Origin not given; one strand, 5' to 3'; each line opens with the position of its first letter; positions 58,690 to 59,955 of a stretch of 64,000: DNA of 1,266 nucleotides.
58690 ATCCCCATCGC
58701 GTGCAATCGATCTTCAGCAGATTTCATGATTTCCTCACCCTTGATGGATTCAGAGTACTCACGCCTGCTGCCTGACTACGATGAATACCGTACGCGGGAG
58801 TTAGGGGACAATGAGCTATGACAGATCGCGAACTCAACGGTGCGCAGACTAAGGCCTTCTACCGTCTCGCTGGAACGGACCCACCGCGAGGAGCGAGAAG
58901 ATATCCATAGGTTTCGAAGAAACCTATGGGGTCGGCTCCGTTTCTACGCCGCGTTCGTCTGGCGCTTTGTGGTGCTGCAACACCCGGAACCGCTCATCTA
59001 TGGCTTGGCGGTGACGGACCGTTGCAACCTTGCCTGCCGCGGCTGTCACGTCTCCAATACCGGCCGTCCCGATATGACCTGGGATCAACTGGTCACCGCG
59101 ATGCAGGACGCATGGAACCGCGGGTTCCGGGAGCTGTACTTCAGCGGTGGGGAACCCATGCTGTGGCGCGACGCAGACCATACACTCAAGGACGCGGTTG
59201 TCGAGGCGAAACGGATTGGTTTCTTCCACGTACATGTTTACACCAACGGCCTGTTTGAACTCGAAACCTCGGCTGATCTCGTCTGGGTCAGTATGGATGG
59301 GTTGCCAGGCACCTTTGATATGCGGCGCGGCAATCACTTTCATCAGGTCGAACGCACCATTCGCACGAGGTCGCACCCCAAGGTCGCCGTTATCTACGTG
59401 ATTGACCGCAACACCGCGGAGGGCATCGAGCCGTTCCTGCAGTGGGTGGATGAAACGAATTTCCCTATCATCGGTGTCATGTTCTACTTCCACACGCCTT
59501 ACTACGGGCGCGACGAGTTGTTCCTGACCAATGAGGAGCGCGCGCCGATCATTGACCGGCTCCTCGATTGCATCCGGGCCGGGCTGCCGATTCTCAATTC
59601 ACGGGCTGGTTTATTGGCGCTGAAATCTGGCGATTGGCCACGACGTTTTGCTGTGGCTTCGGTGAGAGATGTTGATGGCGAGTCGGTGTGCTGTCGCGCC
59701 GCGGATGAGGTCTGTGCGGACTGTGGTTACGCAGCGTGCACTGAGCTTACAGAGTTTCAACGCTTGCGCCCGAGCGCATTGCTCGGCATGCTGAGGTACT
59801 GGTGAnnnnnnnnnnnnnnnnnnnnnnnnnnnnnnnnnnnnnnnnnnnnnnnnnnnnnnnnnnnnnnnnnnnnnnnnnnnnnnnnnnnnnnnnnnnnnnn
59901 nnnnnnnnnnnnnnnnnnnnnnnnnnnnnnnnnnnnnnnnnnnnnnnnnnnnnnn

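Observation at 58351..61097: Tightly coupled mgsA, radical-SAM, HemN-like radical-SAM operon of unknown function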

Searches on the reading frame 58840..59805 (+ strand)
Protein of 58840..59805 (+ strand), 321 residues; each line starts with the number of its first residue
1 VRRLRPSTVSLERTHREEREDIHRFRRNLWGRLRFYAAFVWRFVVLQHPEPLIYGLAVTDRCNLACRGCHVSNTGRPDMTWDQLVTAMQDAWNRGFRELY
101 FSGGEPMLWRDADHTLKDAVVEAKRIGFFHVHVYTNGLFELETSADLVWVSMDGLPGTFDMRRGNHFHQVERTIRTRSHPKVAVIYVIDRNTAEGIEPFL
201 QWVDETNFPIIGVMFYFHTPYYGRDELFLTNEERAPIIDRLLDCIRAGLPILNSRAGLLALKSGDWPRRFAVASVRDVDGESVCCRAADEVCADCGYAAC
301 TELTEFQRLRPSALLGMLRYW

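Call 3: search_protein_families(library=pfam, proteins=[window:58840-59805:+], max_evalue=0.01)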
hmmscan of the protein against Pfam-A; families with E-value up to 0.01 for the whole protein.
window:58840-59805:+ (321 aa): 3 families
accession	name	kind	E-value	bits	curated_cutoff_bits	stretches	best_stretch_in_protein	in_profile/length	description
PF04055.27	Radical_SAM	-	9.3e-12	45.9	29.5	1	58-139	3-88/166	Radical SAM superfamily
PF13353.11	Fer4_12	-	0.00019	22.2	22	1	61-124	14-78/137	4Fe-4S single cluster domain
PF18251.7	Defensin_5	-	0.0059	17.1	25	1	60-76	15-31/39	Fungal defensin Copsin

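Call 4: search_protein_families(library=ncbifam, proteins=[window:58840-59805:+], max_evalue=0.01)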
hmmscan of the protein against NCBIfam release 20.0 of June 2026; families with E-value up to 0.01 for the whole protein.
window:58840-59805:+ (321 aa): 32 families (the best 25 are shown)
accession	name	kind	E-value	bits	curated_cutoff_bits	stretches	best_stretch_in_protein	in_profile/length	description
TIGR02668.1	moaA_archaeal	equivalog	3.3e-10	39.4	325.25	1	56-170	14-127/303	GTP 3',8-cyclase MoaA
NF045646.2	rSAM_Se_TrsS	equivalog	1.1e-09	37.4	490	1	56-138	90-171/441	radical SAM (seleno)protein TrsS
TIGR04317.1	W_rSAM_matur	equivalog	2.6e-09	36.7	380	1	57-207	9-175/349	tungsten cofactor oxidoreductase radical SAM maturase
TIGR03961.1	rSAM_PTO1314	hypoth_equivalog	1.1e-08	34.8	306.05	1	50-256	21-228/332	PTO1314 family radical SAM protein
TIGR02666.1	moaA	equivalog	1.2e-08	34.3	284.05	1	56-171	14-134/336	GTP 3',8-cyclase MoaA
NF001199.0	PRK00164.2-1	equivalog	4.8e-08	32.5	231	1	56-155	16-114/308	GTP 3',8-cyclase MoaA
NF038283.1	viperin_w_prok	equivalog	5.2e-08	32.4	180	1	58-139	8-94/281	viperin family antiviral radical SAM protein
TIGR04051.1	rSAM_NirJ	equivalog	1.5e-07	30.7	515.45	1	58-225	8-182/354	heme d1 biosynthesis radical SAM protein NirJ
NF033640.1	N_Twi_rSAM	subfamily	3.2e-07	29.8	170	1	60-243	119-335/398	twitch domain-containing radical SAM protein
NF045574.1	sacti_mat_StsB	exception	8.2e-07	28.2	625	1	54-215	98-268/466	StsB family radical SAM/SPASM domain sactipeptide maturase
TIGR04546.1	rSAM_ahbC_deAc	equivalog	9e-07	28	650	1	57-232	44-230/390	12,18-didecarboxysiroheme deacetylase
NF049973.1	radical_Rv1681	equivalog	9.3e-07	28.1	380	1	61-123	81-146/326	Rv1681 family radical SAM protein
TIGR04303.1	GeoRSP_rSAM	equivalog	1.1e-06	28.5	400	1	51-119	4-72/325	GeoRSP system radical SAM/SPASM protein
TIGR04403.1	rSAM_skfB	equivalog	2.2e-06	26.7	300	1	51-189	103-248/402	sporulation killing factor system radical SAM maturase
NF045702.1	rSAM_GDGT_ether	equivalog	2.2e-06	26.6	450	1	55-138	89-174/486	tetraether lipid synthase Tes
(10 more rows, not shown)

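Call 7: find_homologous_proteins(query=window:58840-59805:+, max_evalue=0.00001)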
Query window:58840-59805:+ (321 aa): 930 proteins with E <= 0.00001 among 4007 candidates; the best 120 are listed.
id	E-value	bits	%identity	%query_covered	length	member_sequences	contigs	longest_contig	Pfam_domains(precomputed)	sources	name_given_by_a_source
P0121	8.7e-196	668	89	99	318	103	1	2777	PF04055.28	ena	-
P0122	9.5e-196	668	91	95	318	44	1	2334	PF04055.28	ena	-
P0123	1.5e-194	664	86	100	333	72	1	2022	PF04055.28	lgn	-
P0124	1.2e-193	661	86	99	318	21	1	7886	PF04055.28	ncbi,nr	ncbi:MAG: radical SAM protein [Chloroflexi bacterium]|nr:radical SAM protein [Chloroflexota bacteriu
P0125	7.0e-191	652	89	94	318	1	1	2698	PF04055.28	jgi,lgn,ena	-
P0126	1.6e-189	647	88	95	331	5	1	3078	PF04055.28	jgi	-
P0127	7.9e-188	641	88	95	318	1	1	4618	PF04055.28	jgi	jgi:MoaA/NifB/PqqE/SkfB family radical SAM enzyme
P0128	6.8e-187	638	88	95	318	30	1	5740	PF04055.28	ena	-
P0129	4.3e-185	632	85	95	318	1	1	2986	PF04055.28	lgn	-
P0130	9.7e-184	628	87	95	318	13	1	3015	PF04055.28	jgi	jgi:MoaA/NifB/PqqE/SkfB family radical SAM enzyme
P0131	1.6e-183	627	85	95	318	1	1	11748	PF04055.28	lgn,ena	-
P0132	5.1e-183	626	85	94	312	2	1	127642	PF04055.28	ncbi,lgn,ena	-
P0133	1.3e-182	624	83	98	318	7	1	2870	PF04055.28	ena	-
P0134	9.8e-182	621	84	95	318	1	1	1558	PF04055.28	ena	-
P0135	2.9e-181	620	85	95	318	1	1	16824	PF04055.28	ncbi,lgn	-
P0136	9.1e-181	618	82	98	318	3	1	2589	PF04055.28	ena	-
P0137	1.1e-180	618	82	99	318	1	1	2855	PF04055.28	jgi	jgi:MoaA/NifB/PqqE/SkfB family radical SAM enzyme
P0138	3.1e-180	617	85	94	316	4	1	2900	PF04055.28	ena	-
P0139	1.2e-179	615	82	95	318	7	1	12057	PF04055.28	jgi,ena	-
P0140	3.2e-179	613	84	95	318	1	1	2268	PF04055.28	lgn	-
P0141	3.7e-179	613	83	95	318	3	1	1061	PF04055.28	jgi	jgi:MoaA/NifB/PqqE/SkfB family radical SAM enzyme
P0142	4.7e-179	613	82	98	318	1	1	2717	PF04055.28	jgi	jgi:Fe-coproporphyrin III synthase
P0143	7.3e-179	612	80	98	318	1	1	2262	PF04055.28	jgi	jgi:MoaA/NifB/PqqE/SkfB family radical SAM enzyme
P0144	1.2e-178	611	84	94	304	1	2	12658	PF04055.28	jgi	jgi:MoaA/NifB/PqqE/SkfB family radical SAM enzyme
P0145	1.6e-178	611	82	95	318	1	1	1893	PF04055.28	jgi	jgi:MoaA/NifB/PqqE/SkfB family radical SAM enzyme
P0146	1.2e-177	608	84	95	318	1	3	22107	PF04055.28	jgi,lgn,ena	-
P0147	1.2e-177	608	81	98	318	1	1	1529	PF04055.28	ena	-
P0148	1.8e-177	607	81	96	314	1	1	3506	PF04055.28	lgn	-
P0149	3.3e-177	607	82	92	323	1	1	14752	PF04055.28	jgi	-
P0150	4.6e-177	606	80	99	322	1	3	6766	PF04055.28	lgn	-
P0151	1.0e-176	605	82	95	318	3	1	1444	PF04055.28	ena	-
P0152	1.2e-176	605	80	95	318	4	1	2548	PF04055.28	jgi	-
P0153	1.6e-176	604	80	99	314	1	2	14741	PF04055.28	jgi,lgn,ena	-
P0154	2.3e-176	604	84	92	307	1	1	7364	PF04055.28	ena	-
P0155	3.1e-176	603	82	95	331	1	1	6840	PF04055.28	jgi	jgi:MoaA/NifB/PqqE/SkfB family radical SAM enzyme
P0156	4.6e-176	603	84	94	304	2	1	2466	PF04055.28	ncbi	-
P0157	7.0e-176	602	82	95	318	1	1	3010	PF04055.28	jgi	jgi:MoaA/NifB/PqqE/SkfB family radical SAM enzyme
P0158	9.3e-176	602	82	95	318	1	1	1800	PF04055.28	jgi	-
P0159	3.5e-175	600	79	96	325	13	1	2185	PF04055.28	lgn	-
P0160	1.5e-174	598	82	95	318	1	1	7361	PF04055.28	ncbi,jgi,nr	ncbi:MAG: radical SAM protein [Anaerolineae bacterium]|jgi:MoaA/NifB/PqqE/SkfB family radical SAM en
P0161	1.8e-174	598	79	98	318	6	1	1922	PF04055.28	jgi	jgi:Fe-coproporphyrin III synthase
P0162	1.9e-174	597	80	95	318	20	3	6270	PF04055.28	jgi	-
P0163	2.2e-174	597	81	95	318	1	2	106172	PF04055.28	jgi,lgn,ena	-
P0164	2.4e-174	597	83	94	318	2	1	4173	PF04055.28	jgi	-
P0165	3.9e-174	596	81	93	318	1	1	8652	PF04055.28,PF13353.12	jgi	jgi:Fe-coproporphyrin III synthase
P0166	4.1e-174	596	82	92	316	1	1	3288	PF04055.28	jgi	jgi:MoaA/NifB/PqqE/SkfB family radical SAM enzyme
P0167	4.1e-174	596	81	91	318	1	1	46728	PF04055.28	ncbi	-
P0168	4.2e-174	596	82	94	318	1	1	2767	PF04055.28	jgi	jgi:MoaA/NifB/PqqE/SkfB family radical SAM enzyme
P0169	4.3e-174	596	81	95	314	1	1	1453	PF04055.28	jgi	jgi:Fe-coproporphyrin III synthase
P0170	4.5e-174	596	79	99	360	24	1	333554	PF04055.28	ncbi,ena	-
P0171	6.3e-174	596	81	94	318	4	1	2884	PF04055.28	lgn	-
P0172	6.3e-174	596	83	95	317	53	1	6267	PF04055.28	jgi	jgi:MoaA/NifB/PqqE/SkfB family radical SAM enzyme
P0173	9.2e-174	595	76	100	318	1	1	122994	PF04055.28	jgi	jgi:Fe-coproporphyrin III synthase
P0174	1.7e-173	594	81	95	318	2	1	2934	PF04055.28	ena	-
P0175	3.7e-173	593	81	95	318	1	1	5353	PF04055.28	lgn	-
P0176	5.4e-173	593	78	98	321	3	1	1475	PF04055.28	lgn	-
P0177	6.0e-173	593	77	97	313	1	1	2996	PF04055.28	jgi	jgi:Fe-coproporphyrin III synthase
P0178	6.9e-173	592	78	99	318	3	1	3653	PF04055.28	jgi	jgi:MoaA/NifB/PqqE/SkfB family radical SAM enzyme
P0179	1.2e-172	592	80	95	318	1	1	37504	PF04055.28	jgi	jgi:Fe-coproporphyrin III synthase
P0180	1.2e-172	592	83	94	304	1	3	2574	PF04055.28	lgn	-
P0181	1.3e-172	591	80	94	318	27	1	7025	PF04055.28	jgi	-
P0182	1.4e-172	591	80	94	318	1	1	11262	PF04055.28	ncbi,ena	-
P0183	1.6e-172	591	80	95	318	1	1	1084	PF04055.28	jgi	jgi:MoaA/NifB/PqqE/SkfB family radical SAM enzyme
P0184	2.1e-172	591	80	94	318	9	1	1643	PF04055.28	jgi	-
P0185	2.2e-172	591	80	95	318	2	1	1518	PF04055.28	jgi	jgi:MoaA/NifB/PqqE/SkfB family radical SAM enzyme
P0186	4.2e-172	590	80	95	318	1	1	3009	PF04055.28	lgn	-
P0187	5.1e-172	590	79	95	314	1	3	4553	PF04055.28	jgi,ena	-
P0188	8.7e-172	589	79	95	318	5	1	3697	PF04055.28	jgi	-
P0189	1.1e-171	588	81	92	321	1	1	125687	PF04055.28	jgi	jgi:sulfatase maturation enzyme AslB (radical SAM superfamily)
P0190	1.6e-171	588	80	94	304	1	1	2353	PF04055.28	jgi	jgi:MoaA/NifB/PqqE/SkfB family radical SAM enzyme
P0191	2.0e-171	588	79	95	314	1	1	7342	PF04055.28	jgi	jgi:Fe-coproporphyrin III synthase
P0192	2.2e-171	587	78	98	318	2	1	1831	PF04055.28,PF13353.12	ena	-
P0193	3.6e-171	587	83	91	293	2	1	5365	PF04055.28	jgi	-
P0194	5.2e-171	586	81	93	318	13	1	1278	PF04055.28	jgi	jgi:MoaA/NifB/PqqE/SkfB family radical SAM enzyme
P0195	5.9e-171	586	82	91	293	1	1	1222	PF04055.28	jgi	jgi:MoaA/NifB/PqqE/SkfB family radical SAM enzyme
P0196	1.0e-170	585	77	98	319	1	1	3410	PF04055.28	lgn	-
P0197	1.0e-170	585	79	94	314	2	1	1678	PF04055.28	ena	-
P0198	1.0e-170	585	80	95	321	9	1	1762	PF04055.28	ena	-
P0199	1.2e-170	585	82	92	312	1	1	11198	PF04055.28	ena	-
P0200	1.7e-170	585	80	95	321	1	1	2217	PF04055.28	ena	-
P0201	1.8e-170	584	79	95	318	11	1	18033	PF04055.28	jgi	-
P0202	2.0e-170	584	80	95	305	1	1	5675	PF04055.28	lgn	-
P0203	6.8e-170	583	80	92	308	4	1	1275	PF04055.28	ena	-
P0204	8.4e-170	582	81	91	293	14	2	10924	PF04055.28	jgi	jgi:MoaA/NifB/PqqE/SkfB family radical SAM enzyme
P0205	8.4e-170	582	80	94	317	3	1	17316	PF04055.28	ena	-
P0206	9.5e-170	582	80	95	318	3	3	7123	PF04055.28,PF13353.12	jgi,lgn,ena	-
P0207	9.9e-170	582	78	93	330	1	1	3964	PF04055.28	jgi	jgi:MoaA/NifB/PqqE/SkfB family radical SAM enzyme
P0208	1.2e-169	582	80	95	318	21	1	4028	PF04055.28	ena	-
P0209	1.9e-169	581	77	96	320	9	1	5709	PF04055.28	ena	-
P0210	2.4e-169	581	77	95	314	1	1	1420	PF04055.28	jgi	jgi:MoaA/NifB/PqqE/SkfB family radical SAM enzyme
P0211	2.5e-169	581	76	98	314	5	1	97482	PF04055.28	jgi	jgi:MoaA/NifB/PqqE/SkfB family radical SAM enzyme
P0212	2.5e-169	581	80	95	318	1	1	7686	PF04055.28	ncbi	-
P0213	2.9e-169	580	78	95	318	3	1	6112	PF04055.28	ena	-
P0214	3.1e-169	580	79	95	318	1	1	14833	PF04055.28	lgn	-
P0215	3.3e-169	580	81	92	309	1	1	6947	PF04055.28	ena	-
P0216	3.3e-169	580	81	91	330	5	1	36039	PF04055.28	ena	-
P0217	5.6e-169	580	82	92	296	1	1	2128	PF04055.28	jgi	jgi:MoaA/NifB/PqqE/SkfB family radical SAM enzyme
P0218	6.7e-169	579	81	91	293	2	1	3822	PF04055.28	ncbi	-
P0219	7.9e-169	579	79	93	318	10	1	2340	PF04055.28,PF13353.12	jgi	jgi:Fe-coproporphyrin III synthase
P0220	8.0e-169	579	77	95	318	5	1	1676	PF04055.28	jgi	-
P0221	8.4e-169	579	80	94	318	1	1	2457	PF04055.28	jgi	jgi:MoaA/NifB/PqqE/SkfB family radical SAM enzyme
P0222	8.7e-169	579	79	96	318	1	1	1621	PF04055.28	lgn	-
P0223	1.1e-168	579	77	95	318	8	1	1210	PF04055.28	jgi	jgi:MoaA/NifB/PqqE/SkfB family radical SAM enzyme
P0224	1.2e-168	578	81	92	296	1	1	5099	PF04055.28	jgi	jgi:Fe-coproporphyrin III synthase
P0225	1.2e-168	578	77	97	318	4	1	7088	PF04055.28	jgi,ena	-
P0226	1.3e-168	578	81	91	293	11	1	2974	PF04055.28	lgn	-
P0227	1.3e-168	578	81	92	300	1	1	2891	PF04055.28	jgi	jgi:MoaA/NifB/PqqE/SkfB family radical SAM enzyme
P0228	1.4e-168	578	81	92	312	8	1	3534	PF04055.28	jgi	jgi:MoaA/NifB/PqqE/SkfB family radical SAM enzyme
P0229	1.7e-168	578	80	93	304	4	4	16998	PF04055.28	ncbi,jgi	-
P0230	1.8e-168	578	80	93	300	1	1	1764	PF04055.28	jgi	jgi:Fe-coproporphyrin III synthase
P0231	2.5e-168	577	79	93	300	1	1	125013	PF04055.28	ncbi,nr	ncbi:MAG: radical SAM protein [Chloroflexi bacterium]|nr:radical SAM protein [Chloroflexota bacteriu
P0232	2.7e-168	577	75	99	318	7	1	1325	PF04055.28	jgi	jgi:MoaA/NifB/PqqE/SkfB family radical SAM enzyme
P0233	2.7e-168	577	76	98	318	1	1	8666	PF04055.28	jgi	-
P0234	2.8e-168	577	78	93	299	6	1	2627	PF04055.28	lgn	-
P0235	3.4e-168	577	75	99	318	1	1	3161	PF04055.28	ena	-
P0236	4.3e-168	577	78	94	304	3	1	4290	PF04055.28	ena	-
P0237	5.1e-168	576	77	98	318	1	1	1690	PF04055.28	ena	-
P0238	5.6e-168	576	77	94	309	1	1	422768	PF04055.28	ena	-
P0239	5.8e-168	576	81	92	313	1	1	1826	PF04055.28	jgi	jgi:hypothetical protein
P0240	6.0e-168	576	80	92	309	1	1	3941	PF04055.28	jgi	jgi:MoaA/NifB/PqqE/SkfB family radical SAM enzyme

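Call 14: search_solved_structures(query=window:58840-59805:+, max_evalue=0.01, show_alignments=1)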
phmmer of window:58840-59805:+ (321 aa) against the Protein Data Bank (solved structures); distinct sequences matched with E-value up to 0.01: 3.
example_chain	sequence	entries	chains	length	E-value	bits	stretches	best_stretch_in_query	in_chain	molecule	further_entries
6efn_A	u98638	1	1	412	6.8e-08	35.1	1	51-193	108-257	Sporulation killing factor maturation protein SkfB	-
8wm2_A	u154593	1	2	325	0.00022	23.5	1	51-137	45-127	Fe-S radical SAM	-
7tol_A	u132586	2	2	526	0.006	18.8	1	52-138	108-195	glycerol dibiphytanyl glycerol tetraether - macrocyclic archaeol synthase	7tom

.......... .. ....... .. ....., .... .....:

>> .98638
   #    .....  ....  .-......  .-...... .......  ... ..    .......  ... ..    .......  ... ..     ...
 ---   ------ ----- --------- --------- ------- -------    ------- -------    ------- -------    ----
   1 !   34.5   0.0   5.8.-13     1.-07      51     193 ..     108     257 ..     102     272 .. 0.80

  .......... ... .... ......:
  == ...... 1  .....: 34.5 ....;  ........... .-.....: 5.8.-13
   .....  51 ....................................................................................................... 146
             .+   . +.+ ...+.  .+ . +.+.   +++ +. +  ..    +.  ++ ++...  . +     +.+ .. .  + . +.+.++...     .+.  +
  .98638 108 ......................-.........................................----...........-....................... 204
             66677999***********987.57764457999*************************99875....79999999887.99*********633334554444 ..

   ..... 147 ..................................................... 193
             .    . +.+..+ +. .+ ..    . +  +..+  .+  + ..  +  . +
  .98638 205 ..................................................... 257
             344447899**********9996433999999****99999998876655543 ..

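Call 23: search_protein_representatives(protein=window:58840-59805:+)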
Query: 321 residues. Proteins with E-value up to 0.001 (for the whole library): 1469; up to 1e-10: 254; up to 1e-30: 52. The best 150 are listed.
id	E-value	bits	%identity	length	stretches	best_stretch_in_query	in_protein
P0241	1.5e-83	297.0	46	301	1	36-321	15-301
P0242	8.3e-81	288.0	78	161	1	161-321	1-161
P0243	1.1e-75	271.1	58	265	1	31-222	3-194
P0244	1.7e-71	257.4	44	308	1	33-318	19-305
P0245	1.6e-70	254.2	75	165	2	226-321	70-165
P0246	2.0e-63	230.9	56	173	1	31-200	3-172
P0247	3.2e-54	200.6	37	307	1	39-320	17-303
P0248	3.1e-53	197.4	36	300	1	38-321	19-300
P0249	1.9e-51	191.5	36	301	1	35-319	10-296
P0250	2.1e-51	191.3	78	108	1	214-320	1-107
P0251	1.1e-49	185.7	38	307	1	30-318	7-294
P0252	2.3e-49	184.6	34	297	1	35-320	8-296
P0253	1.4e-47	178.8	36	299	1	36-317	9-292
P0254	5.1e-47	176.9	34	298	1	47-310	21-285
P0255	2.1e-46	174.9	42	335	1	50-316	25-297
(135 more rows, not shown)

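Call 26: search_protein_families(library=ncbifam, alignment_id=A2, max_evalue=0.00001)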
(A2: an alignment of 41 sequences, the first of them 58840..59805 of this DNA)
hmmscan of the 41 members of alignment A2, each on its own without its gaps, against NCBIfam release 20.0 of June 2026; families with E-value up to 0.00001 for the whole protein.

A. member 1, window:58840-59805:+ (321 aa): 16 families
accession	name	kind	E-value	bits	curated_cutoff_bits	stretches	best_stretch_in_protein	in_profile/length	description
TIGR02668.1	moaA_archaeal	equivalog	3.3e-10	39.4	325.25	1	56-170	14-127/303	GTP 3',8-cyclase MoaA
NF045646.2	rSAM_Se_TrsS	equivalog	1.1e-09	37.4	490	1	56-138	90-171/441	radical SAM (seleno)protein TrsS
TIGR04317.1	W_rSAM_matur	equivalog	2.6e-09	36.7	380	1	57-207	9-175/349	tungsten cofactor oxidoreductase radical SAM maturase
TIGR03961.1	rSAM_PTO1314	hypoth_equivalog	1.1e-08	34.8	306.05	1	50-256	21-228/332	PTO1314 family radical SAM protein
TIGR02666.1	moaA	equivalog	1.2e-08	34.3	284.05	1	56-171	14-134/336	GTP 3',8-cyclase MoaA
NF001199.0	PRK00164.2-1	equivalog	4.8e-08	32.5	231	1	56-155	16-114/308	GTP 3',8-cyclase MoaA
NF038283.1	viperin_w_prok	equivalog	5.2e-08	32.4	180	1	58-139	8-94/281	viperin family antiviral radical SAM protein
TIGR04051.1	rSAM_NirJ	equivalog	1.5e-07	30.7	515.45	1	58-225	8-182/354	heme d1 biosynthesis radical SAM protein NirJ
NF033640.1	N_Twi_rSAM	subfamily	3.2e-07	29.8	170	0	60-243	119-335/398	twitch domain-containing radical SAM protein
NF045574.1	sacti_mat_StsB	exception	8.2e-07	28.2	625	1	54-215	98-268/466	StsB family radical SAM/SPASM domain sactipeptide maturase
TIGR04546.1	rSAM_ahbC_deAc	equivalog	9e-07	28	650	1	57-232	44-230/390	12,18-didecarboxysiroheme deacetylase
NF049973.1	radical_Rv1681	equivalog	9.3e-07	28.1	380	1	61-123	81-146/326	Rv1681 family radical SAM protein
TIGR04303.1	GeoRSP_rSAM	equivalog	1.1e-06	28.5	400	1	51-119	4-72/325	GeoRSP system radical SAM/SPASM protein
TIGR04403.1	rSAM_skfB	equivalog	2.2e-06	26.7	300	1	51-189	103-248/402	sporulation killing factor system radical SAM maturase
NF045702.1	rSAM_GDGT_ether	equivalog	2.2e-06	26.6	450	1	55-138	89-174/486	tetraether lipid synthase Tes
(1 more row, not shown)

B. families by the number of members that match (of 41 scanned): 60 families (the first 25 are shown)
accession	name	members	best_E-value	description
TIGR03961.1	rSAM_PTO1314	39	2.6e-41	PTO1314 family radical SAM protein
TIGR02668.1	moaA_archaeal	38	1.3e-15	GTP 3',8-cyclase MoaA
TIGR02666.1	moaA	38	1.4e-14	GTP 3',8-cyclase MoaA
TIGR04546.1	rSAM_ahbC_deAc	37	1.5e-17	12,18-didecarboxysiroheme deacetylase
TIGR04051.1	rSAM_NirJ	37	4e-17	heme d1 biosynthesis radical SAM protein NirJ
NF045646.2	rSAM_Se_TrsS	37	1.3e-13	radical SAM (seleno)protein TrsS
TIGR04347.1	pseudo_SAM_Halo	34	6.9e-17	TIGR04347 family pseudo-SAM/SPASM protein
TIGR04054.1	rSAM_NirJ1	34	2e-16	putative heme d1 biosynthesis radical SAM protein NirJ1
NF045702.1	rSAM_GDGT_ether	34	4.7e-14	tetraether lipid synthase Tes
NF045574.1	sacti_mat_StsB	32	9.2e-13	StsB family radical SAM/SPASM domain sactipeptide maturase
NF038283.1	viperin_w_prok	32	3.3e-11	viperin family antiviral radical SAM protein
TIGR04317.1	W_rSAM_matur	31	4.5e-19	tungsten cofactor oxidoreductase radical SAM maturase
TIGR04053.2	TIGR04053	30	4.9e-14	TIGR04053 family radical SAM/SPASM domain-containing protein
NF001199.0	PRK00164.2-1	30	4.2e-12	GTP 3',8-cyclase MoaA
TIGR04250.1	SCM_rSAM_ScmE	29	3.5e-18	SynChlorMet cassette radical SAM/SPASM protein ScmE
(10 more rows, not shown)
